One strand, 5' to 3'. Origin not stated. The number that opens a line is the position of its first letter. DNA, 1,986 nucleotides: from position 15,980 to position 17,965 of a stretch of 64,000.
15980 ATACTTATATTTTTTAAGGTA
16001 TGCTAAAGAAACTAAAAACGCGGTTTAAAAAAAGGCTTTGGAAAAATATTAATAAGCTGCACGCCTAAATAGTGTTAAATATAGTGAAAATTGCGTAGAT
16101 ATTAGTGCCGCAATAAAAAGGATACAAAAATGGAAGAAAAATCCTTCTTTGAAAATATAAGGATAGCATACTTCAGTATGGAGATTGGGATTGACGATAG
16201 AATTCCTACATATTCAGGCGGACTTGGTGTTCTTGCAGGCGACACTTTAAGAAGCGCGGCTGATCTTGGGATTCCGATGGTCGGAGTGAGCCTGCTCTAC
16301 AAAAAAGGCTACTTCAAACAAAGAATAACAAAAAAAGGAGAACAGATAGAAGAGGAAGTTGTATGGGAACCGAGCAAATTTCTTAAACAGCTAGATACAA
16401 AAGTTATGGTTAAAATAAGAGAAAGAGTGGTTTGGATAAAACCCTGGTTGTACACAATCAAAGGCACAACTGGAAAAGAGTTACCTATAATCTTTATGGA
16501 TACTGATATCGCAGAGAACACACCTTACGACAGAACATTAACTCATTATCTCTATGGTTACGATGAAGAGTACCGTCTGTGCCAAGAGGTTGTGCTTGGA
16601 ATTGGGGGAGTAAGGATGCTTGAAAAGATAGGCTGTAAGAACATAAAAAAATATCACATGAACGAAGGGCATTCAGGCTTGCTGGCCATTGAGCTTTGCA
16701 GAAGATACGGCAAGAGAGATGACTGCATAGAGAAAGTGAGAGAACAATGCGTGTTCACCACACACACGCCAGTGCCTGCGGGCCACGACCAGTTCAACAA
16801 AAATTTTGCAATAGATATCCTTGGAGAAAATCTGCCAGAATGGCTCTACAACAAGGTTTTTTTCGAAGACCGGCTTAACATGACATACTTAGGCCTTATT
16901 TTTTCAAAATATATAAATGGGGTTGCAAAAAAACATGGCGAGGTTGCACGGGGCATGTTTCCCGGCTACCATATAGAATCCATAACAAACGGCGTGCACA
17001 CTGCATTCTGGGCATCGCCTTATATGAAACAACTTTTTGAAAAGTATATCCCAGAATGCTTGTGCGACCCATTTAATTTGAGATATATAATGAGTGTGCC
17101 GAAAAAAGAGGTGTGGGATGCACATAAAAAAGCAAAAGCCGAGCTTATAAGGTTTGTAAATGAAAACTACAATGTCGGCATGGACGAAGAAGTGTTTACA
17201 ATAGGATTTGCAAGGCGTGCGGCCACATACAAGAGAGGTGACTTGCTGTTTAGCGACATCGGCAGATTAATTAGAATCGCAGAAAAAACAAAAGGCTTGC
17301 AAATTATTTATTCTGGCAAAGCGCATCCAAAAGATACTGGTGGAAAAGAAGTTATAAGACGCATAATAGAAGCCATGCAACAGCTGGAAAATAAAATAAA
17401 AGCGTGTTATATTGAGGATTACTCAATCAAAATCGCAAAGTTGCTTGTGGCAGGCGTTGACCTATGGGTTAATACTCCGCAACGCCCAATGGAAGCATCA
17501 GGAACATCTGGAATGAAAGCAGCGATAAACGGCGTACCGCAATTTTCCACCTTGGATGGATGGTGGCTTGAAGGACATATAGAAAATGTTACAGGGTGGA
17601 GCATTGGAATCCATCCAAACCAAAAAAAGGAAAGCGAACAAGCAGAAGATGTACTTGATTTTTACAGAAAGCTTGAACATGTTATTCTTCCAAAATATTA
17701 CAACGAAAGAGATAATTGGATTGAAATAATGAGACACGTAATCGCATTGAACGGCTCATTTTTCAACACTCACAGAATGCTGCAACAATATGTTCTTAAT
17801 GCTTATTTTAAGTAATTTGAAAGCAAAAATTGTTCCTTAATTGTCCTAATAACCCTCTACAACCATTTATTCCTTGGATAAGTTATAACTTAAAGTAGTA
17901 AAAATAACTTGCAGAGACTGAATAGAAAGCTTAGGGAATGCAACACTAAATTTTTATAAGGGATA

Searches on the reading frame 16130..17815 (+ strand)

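Call 60: search_protein_families(library=pfam, proteins=[window:16130-17815:+], max_evalue=0.00001)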
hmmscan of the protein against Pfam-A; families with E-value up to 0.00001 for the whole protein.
window:16130-17815:+ (561 aa): 1 family
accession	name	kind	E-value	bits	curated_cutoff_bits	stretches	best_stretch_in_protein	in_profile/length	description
PF00343.26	Phosphorylase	-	2.9e-30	105.7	27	2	246-481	321-583/713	Carbohydrate phosphorylase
